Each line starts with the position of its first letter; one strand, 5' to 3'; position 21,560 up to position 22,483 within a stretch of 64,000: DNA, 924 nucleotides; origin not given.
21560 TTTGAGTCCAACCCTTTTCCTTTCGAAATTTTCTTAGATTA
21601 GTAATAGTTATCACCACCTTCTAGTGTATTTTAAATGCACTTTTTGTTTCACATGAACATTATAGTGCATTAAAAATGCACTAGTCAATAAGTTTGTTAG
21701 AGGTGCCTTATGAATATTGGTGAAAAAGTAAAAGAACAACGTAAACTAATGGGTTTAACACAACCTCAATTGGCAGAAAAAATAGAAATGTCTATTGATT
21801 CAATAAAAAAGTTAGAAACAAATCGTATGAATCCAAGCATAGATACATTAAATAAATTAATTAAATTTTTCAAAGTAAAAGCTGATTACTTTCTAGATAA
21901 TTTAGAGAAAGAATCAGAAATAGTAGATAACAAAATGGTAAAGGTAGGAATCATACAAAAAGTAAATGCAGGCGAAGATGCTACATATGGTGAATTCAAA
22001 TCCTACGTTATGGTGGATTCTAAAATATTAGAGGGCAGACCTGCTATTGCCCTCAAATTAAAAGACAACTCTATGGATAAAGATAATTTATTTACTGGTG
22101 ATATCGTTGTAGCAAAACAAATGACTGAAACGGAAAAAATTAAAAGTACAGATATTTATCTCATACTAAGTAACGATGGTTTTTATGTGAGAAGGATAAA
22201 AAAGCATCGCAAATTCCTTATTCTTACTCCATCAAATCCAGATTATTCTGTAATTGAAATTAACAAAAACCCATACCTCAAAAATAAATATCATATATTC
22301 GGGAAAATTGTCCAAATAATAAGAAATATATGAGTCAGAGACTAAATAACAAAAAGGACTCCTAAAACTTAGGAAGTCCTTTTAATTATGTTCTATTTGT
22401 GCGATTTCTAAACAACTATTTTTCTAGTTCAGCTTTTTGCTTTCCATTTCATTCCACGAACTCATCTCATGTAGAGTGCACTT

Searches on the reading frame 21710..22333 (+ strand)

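Call 19: search_protein_families(library=pfam, proteins=[window:21710-22333:+], max_evalue=0.01)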
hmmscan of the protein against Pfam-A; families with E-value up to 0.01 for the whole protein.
window:21710-22333:+ (207 aa): 5 families
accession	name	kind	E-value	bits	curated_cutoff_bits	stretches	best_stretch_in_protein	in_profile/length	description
PF00717.28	Peptidase_S24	-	1.4e-14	54.2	23.3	1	81-201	2-116/116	Peptidase S24-like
PF01381.28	HTH_3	-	4.7e-12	46.2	23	1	7-61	1-55/55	Helix-turn-helix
PF12844.13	HTH_19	-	7.4e-10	39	30.2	1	4-63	1-60/64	Helix-turn-helix domain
PF13560.12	HTH_31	-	1.6e-05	25.6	27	1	4-56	3-56/64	Helix-turn-helix domain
PF13443.12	HTH_26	-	0.00031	21.4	22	1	8-57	3-53/63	Cro/C1-type HTH DNA-binding domain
